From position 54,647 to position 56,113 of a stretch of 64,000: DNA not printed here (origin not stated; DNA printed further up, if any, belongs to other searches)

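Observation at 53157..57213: Ligase + Cys-less thiolase + DUF35/pseudo-SDR suggests a retro-aldol side-chain cleavage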

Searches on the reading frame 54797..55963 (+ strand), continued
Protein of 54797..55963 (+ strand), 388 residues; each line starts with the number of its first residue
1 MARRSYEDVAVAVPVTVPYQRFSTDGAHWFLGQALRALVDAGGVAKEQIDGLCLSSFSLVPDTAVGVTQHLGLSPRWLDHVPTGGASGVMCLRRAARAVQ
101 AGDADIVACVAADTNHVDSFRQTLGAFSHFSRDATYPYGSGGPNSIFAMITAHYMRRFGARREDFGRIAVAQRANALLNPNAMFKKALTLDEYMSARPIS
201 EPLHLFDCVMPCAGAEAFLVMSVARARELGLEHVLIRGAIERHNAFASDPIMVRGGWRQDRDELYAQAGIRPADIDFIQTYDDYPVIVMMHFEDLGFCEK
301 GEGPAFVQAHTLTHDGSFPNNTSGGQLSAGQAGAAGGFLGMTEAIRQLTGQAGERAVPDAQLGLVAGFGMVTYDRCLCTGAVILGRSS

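Call 52: search_dna_similar(query=window:54797-55960:+, collection=plasmids, mode=protein, max_rows=40, max_evalue=1e-20)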
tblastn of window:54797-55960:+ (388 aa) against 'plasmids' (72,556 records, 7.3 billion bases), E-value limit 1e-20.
Records with a match: 344; places in all: 513; records where one place covers at least 80% of the query: 280.
Best place of each record, by identity: 60-80% 32; <60% 312.
By first word of the organism name: Rhodococcus 28; Sulfitobacter 22; Pseudosulfitobacter 21; Rhizobium 17; Azospirillum 14; Cupriavidus 13; Variovorax 11; Roseibium 9; Novosphingobium 9; Paracoccus 8; and 92 more.
By predicted mobility (MOB-suite, as given by PLSDB): non-mobilizable 232; conjugative 63; mobilizable 49.
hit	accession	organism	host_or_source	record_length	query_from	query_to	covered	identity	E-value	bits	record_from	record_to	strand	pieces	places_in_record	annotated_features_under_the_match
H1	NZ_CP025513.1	Neorhizobium sp. SOG26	Oryza glumipatula,Whole ...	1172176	6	386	98%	66.7%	2e-158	499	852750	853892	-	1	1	none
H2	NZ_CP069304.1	Shinella sp. PSBB067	monoisolate,Minnesota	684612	1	384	99%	64.3%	2e-154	489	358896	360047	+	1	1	thiolase family protein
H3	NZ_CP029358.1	Azospirillum thermophilum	cell culture,hot spring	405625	4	380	97%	65.1%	5e-124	470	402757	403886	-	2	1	none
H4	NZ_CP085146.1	Sulfitobacter dubius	cell culture,Sediment from the Channel ...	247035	1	384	99%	63.5%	8e-147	466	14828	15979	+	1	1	thiolase family protein | AMP-binding protein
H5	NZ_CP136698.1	Sulfitobacter dubius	Macrocystis pyrifera gametophyte,Whole ...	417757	1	384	99%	63.5%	8e-147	466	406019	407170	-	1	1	thiolase family protein | AMP-binding protein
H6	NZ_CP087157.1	Roseibium aggregatum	cell culture,seawater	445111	3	388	99%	63.2%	6e-151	478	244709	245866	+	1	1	thiolase family protein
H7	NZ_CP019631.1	Roseibium algicola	Rhodosorus marinus,cell culture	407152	3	388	99%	63.2%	4e-150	476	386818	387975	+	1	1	thiolase family protein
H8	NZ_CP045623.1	Roseibium aggregatum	-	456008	3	388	99%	63.0%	3e-149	474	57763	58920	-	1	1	thiolase family protein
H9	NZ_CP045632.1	Roseibium aggregatum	-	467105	3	388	99%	63.0%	6e-149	473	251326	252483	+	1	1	thiolase family protein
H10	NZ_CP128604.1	Roseibium aggregatum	cell culture,marine biofilms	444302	3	388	99%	63.0%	1e-148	472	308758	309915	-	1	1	thiolase family protein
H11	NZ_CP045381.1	Labrenzia sp. THAF35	pure culture,Surface of a polyethylene ...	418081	3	388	99%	63.0%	1e-148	472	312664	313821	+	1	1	thiolase family protein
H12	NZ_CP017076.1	Novosphingobium resinovorum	single cell,soil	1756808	5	384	98%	63.8%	5e-144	459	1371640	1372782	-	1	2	none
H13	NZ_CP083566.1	Sulfitobacter sp. W027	-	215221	1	384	99%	63.0%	7e-145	461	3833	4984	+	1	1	thiolase family protein | AMP-binding protein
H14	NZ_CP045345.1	Labrenzia sp. THAF187b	pure culture,Surface of a polyethylene ...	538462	3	388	99%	62.7%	3e-148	471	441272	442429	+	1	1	thiolase family protein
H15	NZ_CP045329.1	Labrenzia sp. THAF191b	pure culture,Surface of a polyethylene ...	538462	3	388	99%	62.7%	3e-148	471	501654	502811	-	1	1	thiolase family protein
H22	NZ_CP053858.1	Agrobacterium pusense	Fusarium oxysporum f. sp. ...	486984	3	384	98%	62.0%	6e-149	473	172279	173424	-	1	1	thiolase family protein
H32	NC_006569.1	Ruegeria pomeroyi DSS-3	-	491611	6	388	99%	60.3%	1e-139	446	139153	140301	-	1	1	thiolase family protein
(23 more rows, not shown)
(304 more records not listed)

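Call 53: get_annotated_region(hit=H6, flank=9000)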
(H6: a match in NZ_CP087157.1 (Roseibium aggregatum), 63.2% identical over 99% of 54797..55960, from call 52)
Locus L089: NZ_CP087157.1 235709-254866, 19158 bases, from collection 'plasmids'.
description: Roseibium aggregatum strain LZB033 plasmid p1_LZB033, complete sequence
organism: Roseibium aggregatum (NCBI taxid 187304)
taxonomy: Bacteria; Pseudomonadota; Alphaproteobacteria; Hyphomicrobiales; Stappiaceae; Roseibium; Roseibium aggregatum
host: -; source: cell culture,seawater; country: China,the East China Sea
typing (MOB-suite, as given by PLSDB): non-mobilizable
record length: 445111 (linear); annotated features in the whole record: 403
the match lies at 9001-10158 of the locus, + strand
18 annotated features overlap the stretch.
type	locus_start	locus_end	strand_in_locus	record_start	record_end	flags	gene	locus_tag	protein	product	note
CDS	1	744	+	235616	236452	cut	-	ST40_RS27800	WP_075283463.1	amidohydrolase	-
CDS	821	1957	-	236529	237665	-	-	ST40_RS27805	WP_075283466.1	ABC transporter substrate-binding protein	-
CDS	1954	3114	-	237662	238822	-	-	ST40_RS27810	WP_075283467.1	CaiB/BaiF CoA-transferase family protein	-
CDS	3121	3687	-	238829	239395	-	-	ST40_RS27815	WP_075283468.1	MaoC family dehydratase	-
CDS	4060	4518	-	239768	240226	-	-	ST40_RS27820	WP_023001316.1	MarR family transcriptional regulator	-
CDS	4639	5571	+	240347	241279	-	-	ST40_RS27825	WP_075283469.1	PDR/VanB family oxidoreductase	-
CDS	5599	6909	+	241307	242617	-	-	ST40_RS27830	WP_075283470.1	aromatic ring-hydroxylating dioxygenase subunit alpha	-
CDS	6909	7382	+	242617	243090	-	-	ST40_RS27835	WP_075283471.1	aromatic-ring-hydroxylating dioxygenase subunit beta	GO:0019439 - aromatic compound catabolic process [Evidence IEA]; GO:0006725 - cellular aromatic compound metabolic ...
CDS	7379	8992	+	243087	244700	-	-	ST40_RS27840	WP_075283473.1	AMP-binding protein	-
CDS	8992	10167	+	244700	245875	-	-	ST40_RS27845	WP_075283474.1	thiolase family protein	-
CDS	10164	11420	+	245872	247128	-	-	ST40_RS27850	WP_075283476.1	SDR family NAD(P)-dependent oxidoreductase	-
CDS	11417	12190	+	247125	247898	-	-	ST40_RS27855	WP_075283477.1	cyclase family protein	-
CDS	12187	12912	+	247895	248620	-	-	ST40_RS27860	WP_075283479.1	SDR family oxidoreductase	-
CDS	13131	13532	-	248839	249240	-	-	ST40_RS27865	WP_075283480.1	thioesterase family protein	-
CDS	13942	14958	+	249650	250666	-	-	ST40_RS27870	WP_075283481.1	TRAP transporter substrate-binding protein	-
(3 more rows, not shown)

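Call 56: search_solved_structures(query=L089:11417-12190:+, max_evalue=0.00001, show_alignments=0)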
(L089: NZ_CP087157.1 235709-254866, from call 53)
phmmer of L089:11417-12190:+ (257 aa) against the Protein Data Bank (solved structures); distinct sequences matched with E-value up to 0.00001: 10.
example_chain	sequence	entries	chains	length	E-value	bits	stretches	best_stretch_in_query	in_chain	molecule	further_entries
5nnb_A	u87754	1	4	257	7.3e-176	586.3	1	1-257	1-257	isatin hydrolase A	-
5nna_A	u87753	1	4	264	2.4e-175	584.6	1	2-257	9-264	isatin hydrolase A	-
5nmp_A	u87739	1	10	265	6.6e-100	337.1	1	6-255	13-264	Isatin hydrolase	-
4j0n_A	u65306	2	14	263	2.1e-82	279.7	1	2-255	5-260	Isatin hydrolase B | Putative uncharacterized protein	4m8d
8f9x_A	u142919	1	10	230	8.1e-36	126.9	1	15-255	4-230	Cyclase family protein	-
1r61_A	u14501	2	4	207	2.6e-09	40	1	63-253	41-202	metal-dependent hydrolase | Hydrolase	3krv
4cob_A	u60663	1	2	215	1.3e-07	34.5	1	16-252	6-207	KYNURENINE FORMAMIDASE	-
8hmo_A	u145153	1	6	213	2.4e-06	30.3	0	63-254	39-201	Metal-dependent hydrolase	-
4cz1_A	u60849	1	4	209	5.1e-06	29.2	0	63-110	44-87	KYNURENINE FORMAMIDASE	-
4co9_A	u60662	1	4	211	5.2e-06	29.2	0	63-110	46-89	KYNURENINE FORMAMIDASE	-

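Call 68: search_protein_families(library=ncbifam, proteins=[window:54797-55963:+], max_evalue=0.00001)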
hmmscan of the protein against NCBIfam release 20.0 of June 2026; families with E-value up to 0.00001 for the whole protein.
window:54797-55963:+ (388 aa): 19 families
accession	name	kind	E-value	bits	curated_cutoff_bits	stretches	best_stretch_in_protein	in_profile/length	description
NF004811.0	PRK06158.1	subfamily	8.3e-66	222.5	421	1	32-371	33-369/384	acetyl-CoA acetyltransferase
NF005892.0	PRK07855.1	subfamily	2.7e-61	207.6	469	1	35-366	35-375/390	lipid-transfer protein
NF004720.0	PRK06064.1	subfamily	2.4e-51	174.7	420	1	36-367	32-372/389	thiolase domain-containing protein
NF006010.0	PRK08142.1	subfamily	1.4e-50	172.2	462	1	34-386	33-387/388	thiolase domain-containing protein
NF053570.1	AcCoTHIOL_METTL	equivalog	4.7e-42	144.2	600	1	66-369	66-370/385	acetyl-CoA acetyltransferase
NF004715.0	PRK06059.1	equivalog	1.9e-36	125.9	424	2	263-372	281-390/399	lipid-transfer protein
NF006102.0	PRK08256.1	subfamily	3.7e-36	125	436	1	70-370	67-381/394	lipid-transfer protein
NF004810.0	PRK06157.1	equivalog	7.6e-35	120.8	403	1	18-382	19-394/400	acetyl-CoA acetyltransferase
NF005704.0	PRK07516.1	subfamily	1.2e-33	116.6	412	1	32-369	27-374/389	thiolase domain-containing protein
NF053628.1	BnzsclthlBbsBGT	equivalog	5e-31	107.9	750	1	81-379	80-381/389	benzoylsuccinyl-CoA thiolase subunit BbsB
NF006180.0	PRK08313.1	subfamily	9.9e-31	106.9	514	1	36-369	35-371/389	thiolase domain-containing protein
NF009228.0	PRK12578.1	subfamily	2.4e-30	105.4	485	1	44-356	40-360/387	thiolase domain-containing protein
NF004982.0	PRK06365.1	equivalog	4.1e-30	105.2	695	2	65-237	79-251/430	thiolase domain-containing protein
NF004722.0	PRK06066.1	equivalog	6.2e-25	88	516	1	83-368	83-370/385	thiolase domain-containing protein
NF004721.0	PRK06065.1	equivalog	2.6e-23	82.5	455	1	76-359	83-369/393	thiolase domain-containing protein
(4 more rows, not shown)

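Call 69: predict_structure(alignment_id=A2)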
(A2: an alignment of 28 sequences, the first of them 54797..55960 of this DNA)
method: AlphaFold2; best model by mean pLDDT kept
length: 388 residues; sequences in the alignment: 28
mean_pLDDT: 78.9   pTM: 0.85
mean pLDDT of the five models: 78.9, 74.6, 71.5, 70.6, 69.7
residues with pLDDT >= 90: 147; 70-90: 142; 50-70: 55; < 50: 44
segments of 3 or more residues with pLDDT < 50: 116-141, 199-204, 327-330
pLDDT, mean of each block of 10 residues (from residue 1): 72 90 78 93 92 82 69 85 84 95 95 58 35 33 64 86 87 79 76 69 48 84 97 96 65 73 93 93 78 93 94 89 48 74 93 89 88 65 92
secondary structure, 60 per line:
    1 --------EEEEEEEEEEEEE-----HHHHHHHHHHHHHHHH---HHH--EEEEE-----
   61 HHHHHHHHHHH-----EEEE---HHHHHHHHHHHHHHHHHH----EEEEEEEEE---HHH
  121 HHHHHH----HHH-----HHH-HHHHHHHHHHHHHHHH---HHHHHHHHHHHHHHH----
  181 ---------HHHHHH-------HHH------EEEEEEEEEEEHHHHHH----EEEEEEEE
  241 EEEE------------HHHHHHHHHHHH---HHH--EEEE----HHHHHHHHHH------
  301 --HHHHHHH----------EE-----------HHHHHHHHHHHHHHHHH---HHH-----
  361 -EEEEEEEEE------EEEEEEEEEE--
elements in order: E9-21 H27-42 E51-55 H61-71 E77-80 H84-101 E106-114 H118-126 H143-158 H162-176 H190-195 E212-222 H223-228 E233-244 H257-268 E277-280 H285-294 H303-309 H333-349 E362-370 E377-386

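Call 72: fold_search(model_id=the predicted structure, library=pdb)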
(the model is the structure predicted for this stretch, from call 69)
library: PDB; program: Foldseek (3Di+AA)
matches with E <= 10: 1208; with E <= 0.001: 990
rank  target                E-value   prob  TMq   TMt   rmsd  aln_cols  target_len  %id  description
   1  9myr_A                5.6e-30  1.00  0.84  0.83   5.5       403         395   30  Sal-Shy(DUF35) aldolase from Comamonas testosteroni (released 2025-10-08)
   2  6ok1_A                6.3e-28  1.00  0.81  0.82   5.4       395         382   29  Ltp2-ChsH2(DUF35) aldolase (released 2019-06-26)
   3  6ok1_C                1.9e-27  1.00  0.81  0.82   5.1       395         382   29  Ltp2-ChsH2(DUF35) aldolase (released 2019-06-26)
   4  7yvy_C                1.2e-26  1.00  0.80  0.86   4.1       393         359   25  Crystal structure of thiolase PFC_04095 from Pyrococcus furiosus (released 2023-09-06)
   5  4u4e                  4.0e-26  1.00  0.81  0.87   4.0       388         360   29  Crystal structure of putative thiolase from Sphaerobacter thermophilus DSM 20745 (released 2014-08-06)
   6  7yvy_B                1.1e-25  1.00  0.79  0.83   4.2       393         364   24  Crystal structure of thiolase PFC_04095 from Pyrococcus furiosus (released 2023-09-06)
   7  7yvy_A                1.6e-25  1.00  0.81  0.85   4.4       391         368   25  Crystal structure of thiolase PFC_04095 from Pyrococcus furiosus (released 2023-09-06)
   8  6hrv_B                7.6e-25  1.00  0.81  0.81   5.6       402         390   21  Crystal structure of the zebrafish peroxisomal SCP2-thiolase (type-1) (released 2019-01-02)
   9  7pyt_B                1.0e-24  1.00  0.80  0.80   5.0       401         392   22  Benzoylsuccinyl-CoA thiolase with coenzyme A (released 2022-04-06)
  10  7pxp_H                1.8e-24  1.00  0.80  0.80   5.0       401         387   21  Benzoylsuccinyl-CoA thiolase (released 2022-04-06)
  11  6hsp_B                2.1e-24  1.00  0.82  0.81   5.6       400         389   22  Crystal structure of the zebrafish peroxisomal SCP2-thiolase (type-1) in complex with CoA and octanoyl-CoA (released 2019-01-02)
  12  7pxp_C                3.8e-24  1.00  0.81  0.81   5.0       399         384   21  Benzoylsuccinyl-CoA thiolase (released 2022-04-06)
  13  6esq_A                4.5e-24  1.00  0.82  0.81   5.0       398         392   24  Structure of the acetoacetyl-CoA thiolase/HMG-CoA synthase complex from Methanothermococcus thermolithotrophicus soake (released 2018-03-14)
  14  7pxp_D                4.5e-24  1.00  0.81  0.82   4.9       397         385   22  Benzoylsuccinyl-CoA thiolase (released 2022-04-06)
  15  5ab6_D                2.2e-23  1.00  0.81  0.79   4.5       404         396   24  Crystal structure of Trypanosoma brucei SCP2-thiolase like protein (TbSLP) in complex with acetoacetyl-CoA. (released 2016-05-04)
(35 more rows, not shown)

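Call 73: get_annotated_region(hit=H2, flank=5000)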
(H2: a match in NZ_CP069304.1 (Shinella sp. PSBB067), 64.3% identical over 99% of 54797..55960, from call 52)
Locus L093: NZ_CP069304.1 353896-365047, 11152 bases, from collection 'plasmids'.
description: Shinella sp. PSBB067 plasmid unnamed2, complete sequence
organism: Shinella sp. PSBB067 (NCBI taxid 2715959)
taxonomy: Bacteria; Pseudomonadota; Alphaproteobacteria; Hyphomicrobiales; Rhizobiaceae; Shinella; Shinella sp. PSBB067
host: -; source: monoisolate,Minnesota; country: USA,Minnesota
typing (MOB-suite, as given by PLSDB): non-mobilizable
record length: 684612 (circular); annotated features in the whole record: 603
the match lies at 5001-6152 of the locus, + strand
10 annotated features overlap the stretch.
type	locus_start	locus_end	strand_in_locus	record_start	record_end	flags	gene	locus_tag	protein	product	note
CDS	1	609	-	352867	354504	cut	-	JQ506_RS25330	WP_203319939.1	ATP-dependent acyl-CoA ligase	GO:0006633 - fatty acid biosynthetic process [Evidence IEA]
CDS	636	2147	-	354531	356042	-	-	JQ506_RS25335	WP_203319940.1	aldehyde dehydrogenase family protein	-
CDS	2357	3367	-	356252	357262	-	-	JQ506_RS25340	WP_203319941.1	LysR substrate-binding domain-containing protein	-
CDS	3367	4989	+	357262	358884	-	-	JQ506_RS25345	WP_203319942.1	AMP-binding protein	-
CDS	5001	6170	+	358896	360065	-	-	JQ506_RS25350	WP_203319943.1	thiolase family protein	-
CDS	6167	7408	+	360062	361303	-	-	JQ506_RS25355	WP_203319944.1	SDR family oxidoreductase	-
CDS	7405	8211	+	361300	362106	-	-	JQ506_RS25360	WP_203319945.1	cyclase family protein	-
CDS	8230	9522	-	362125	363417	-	-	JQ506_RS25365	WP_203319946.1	FAD-binding oxidoreductase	-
CDS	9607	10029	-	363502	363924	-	-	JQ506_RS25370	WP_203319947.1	Rid family hydrolase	-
CDS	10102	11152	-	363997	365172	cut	-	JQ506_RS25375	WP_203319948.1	tyramine oxidase subunit B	-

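Call 74: get_annotated_region(hit=H4, flank=5000)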
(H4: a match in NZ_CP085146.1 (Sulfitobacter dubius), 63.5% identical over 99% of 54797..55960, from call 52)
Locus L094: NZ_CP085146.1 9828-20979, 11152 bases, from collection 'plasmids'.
description: Sulfitobacter dubius strain DSM 109990 plasmid pDSM109990_b, complete sequence
organism: Sulfitobacter dubius (NCBI taxid 218673)
taxonomy: Bacteria; Pseudomonadota; Alphaproteobacteria; Rhodobacterales; Roseobacteraceae; Sulfitobacter; Sulfitobacter dubius
host: -; source: cell culture,Sediment from the Channel Sea by Roscoff; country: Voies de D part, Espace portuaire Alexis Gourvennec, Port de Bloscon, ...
typing (MOB-suite, as given by PLSDB): non-mobilizable
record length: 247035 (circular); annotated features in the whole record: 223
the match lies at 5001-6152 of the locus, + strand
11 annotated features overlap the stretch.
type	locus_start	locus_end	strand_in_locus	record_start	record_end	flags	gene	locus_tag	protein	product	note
CDS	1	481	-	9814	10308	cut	-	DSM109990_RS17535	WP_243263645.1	MarR family transcriptional regulator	GO:0006355 - regulation of DNA-templated transcription [Evidence IEA]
CDS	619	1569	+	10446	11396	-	-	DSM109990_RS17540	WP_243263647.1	PDR/VanB family oxidoreductase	-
CDS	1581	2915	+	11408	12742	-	-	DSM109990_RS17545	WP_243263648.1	aromatic ring-hydroxylating dioxygenase subunit alpha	-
CDS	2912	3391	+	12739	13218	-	-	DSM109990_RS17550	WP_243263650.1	aromatic-ring-hydroxylating dioxygenase subunit beta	GO:0019439 - aromatic compound catabolic process [Evidence IEA]; GO:0006725 - cellular aromatic compound metabolic ...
CDS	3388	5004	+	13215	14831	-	-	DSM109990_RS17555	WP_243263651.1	AMP-binding protein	-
CDS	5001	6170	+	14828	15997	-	-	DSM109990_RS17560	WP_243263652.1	thiolase family protein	-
CDS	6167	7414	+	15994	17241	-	-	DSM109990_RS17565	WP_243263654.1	SDR family NAD(P)-dependent oxidoreductase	-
CDS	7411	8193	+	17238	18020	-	-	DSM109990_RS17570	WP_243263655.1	cyclase family protein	-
CDS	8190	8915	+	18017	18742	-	-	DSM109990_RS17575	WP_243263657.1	SDR family oxidoreductase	-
CDS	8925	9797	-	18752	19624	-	-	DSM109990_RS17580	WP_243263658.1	NAD(P)-dependent oxidoreductase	-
CDS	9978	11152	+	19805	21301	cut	-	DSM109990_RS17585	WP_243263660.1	aldehyde dehydrogenase family protein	-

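Call 75: get_annotated_region(hit=H32, flank=5000)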
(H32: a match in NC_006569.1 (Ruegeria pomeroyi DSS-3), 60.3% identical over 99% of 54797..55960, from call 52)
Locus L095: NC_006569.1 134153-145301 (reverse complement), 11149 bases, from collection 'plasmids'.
description: Ruegeria pomeroyi DSS-3 megaplasmid, complete sequence
organism: Ruegeria pomeroyi DSS-3 (NCBI taxid 246200)
taxonomy: Bacteria; Pseudomonadota; Alphaproteobacteria; Rhodobacterales; Roseobacteraceae; Ruegeria; Ruegeria pomeroyi; Ruegeria pomeroyi DSS-3
host: -; source: -; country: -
typing (MOB-suite, as given by PLSDB): non-mobilizable; replicon rep_cluster_95
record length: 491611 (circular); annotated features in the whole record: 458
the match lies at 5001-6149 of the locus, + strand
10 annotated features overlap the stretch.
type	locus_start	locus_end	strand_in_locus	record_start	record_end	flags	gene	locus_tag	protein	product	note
CDS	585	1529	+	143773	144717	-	-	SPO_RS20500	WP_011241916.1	PDR/VanB family oxidoreductase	-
CDS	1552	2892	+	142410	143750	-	-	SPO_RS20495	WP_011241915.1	Rieske 2Fe-2S domain-containing protein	-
CDS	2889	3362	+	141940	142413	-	-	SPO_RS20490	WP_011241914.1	aromatic-ring-hydroxylating dioxygenase subunit beta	GO:0009056 - catabolic process [Evidence IEA]; GO:0008152 - metabolic process [Evidence IEA]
CDS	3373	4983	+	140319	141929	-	-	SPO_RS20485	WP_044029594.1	AMP-binding protein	-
CDS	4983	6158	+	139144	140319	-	-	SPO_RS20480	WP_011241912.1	thiolase family protein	-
CDS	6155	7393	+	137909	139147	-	-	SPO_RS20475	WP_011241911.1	SDR family NAD(P)-dependent oxidoreductase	-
CDS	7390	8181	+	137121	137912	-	-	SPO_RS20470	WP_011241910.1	cyclase family protein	-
CDS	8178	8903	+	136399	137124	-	-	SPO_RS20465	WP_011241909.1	SDR family oxidoreductase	-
CDS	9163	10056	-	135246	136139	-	-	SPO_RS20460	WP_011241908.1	hypothetical protein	-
CDS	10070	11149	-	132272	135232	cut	-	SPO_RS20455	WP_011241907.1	AAA family ATPase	-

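Call 76: get_annotated_region(hit=H22, flank=5000)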
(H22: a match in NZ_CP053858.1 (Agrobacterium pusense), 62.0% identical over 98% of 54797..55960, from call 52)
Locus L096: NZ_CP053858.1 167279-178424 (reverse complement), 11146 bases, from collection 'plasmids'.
description: Agrobacterium pusense strain 76 plasmid pR76, complete sequence
organism: Agrobacterium pusense (NCBI taxid 648995)
taxonomy: Bacteria; Pseudomonadota; Alphaproteobacteria; Hyphomicrobiales; Rhizobiaceae; Agrobacterium; Agrobacterium pusense
host: -; source: Fusarium oxysporum f. sp. cucumerinum,whole organism,hyphae; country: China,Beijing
typing (MOB-suite, as given by PLSDB): non-mobilizable; mating-pair formation MPF_T
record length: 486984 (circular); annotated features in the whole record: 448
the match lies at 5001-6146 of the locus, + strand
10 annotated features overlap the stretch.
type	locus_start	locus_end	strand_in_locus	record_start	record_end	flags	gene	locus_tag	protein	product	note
CDS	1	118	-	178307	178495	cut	-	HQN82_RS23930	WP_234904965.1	hypothetical protein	-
CDS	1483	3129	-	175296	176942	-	-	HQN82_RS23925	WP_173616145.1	thiamine pyrophosphate-binding protein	-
CDS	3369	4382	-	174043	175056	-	-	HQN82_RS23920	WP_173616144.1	zinc-binding dehydrogenase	-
CDS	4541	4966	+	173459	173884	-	-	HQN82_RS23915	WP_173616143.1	organic hydroperoxide resistance protein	-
CDS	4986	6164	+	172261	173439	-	-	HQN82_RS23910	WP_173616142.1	thiolase family protein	-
CDS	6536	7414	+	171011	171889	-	-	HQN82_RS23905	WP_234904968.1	SDR family NAD(P)-dependent oxidoreductase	-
CDS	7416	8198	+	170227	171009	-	-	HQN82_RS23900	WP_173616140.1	cyclase family protein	-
CDS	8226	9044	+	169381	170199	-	-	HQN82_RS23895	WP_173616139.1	aspartate/glutamate racemase family protein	-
CDS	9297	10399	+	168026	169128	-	-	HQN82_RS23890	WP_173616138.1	IS3 family transposase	-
CDS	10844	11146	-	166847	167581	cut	-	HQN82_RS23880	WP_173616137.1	hypothetical protein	-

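Call 82: find_encoding_contigs(protein=P0130, flank=7000, max_places=2)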
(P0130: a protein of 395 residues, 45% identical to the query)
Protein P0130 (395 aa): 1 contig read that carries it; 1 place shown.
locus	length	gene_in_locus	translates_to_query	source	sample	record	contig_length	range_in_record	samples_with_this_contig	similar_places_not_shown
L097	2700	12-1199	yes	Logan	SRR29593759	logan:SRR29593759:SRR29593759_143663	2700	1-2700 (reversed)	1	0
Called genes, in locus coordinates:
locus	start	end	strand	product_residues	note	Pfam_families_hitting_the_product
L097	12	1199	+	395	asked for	PF22691:Thiolase_C_1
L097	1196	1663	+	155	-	PF12172:zf-ChsH2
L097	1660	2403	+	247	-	PF00106:adh_short, PF01370:Epimerase, PF08659:KR, PF13460:NAD_binding_10 (weak), PF13561:adh_short_C2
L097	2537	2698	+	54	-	?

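Call 83: find_encoding_contigs(protein=P0139, flank=7000, max_places=2)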
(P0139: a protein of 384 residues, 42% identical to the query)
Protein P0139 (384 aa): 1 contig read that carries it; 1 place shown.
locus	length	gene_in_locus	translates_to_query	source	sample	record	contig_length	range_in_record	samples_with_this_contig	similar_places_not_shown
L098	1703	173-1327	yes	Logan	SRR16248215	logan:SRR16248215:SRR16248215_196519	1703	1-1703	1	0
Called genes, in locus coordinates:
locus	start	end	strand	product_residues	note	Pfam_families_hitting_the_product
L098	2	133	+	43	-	?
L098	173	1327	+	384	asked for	PF22691:Thiolase_C_1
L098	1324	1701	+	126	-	?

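Call 84: find_encoding_contigs(protein=P0175, flank=7000, max_places=2)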
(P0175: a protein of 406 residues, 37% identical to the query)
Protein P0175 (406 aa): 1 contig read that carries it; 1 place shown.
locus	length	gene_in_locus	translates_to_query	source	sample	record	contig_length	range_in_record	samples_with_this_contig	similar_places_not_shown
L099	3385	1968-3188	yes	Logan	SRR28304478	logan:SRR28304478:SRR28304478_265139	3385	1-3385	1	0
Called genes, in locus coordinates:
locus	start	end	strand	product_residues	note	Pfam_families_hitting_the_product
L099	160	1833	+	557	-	PF00501:AMP-binding, PF13193:AMP-binding_C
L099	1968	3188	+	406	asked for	PF22691:Thiolase_C_1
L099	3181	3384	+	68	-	?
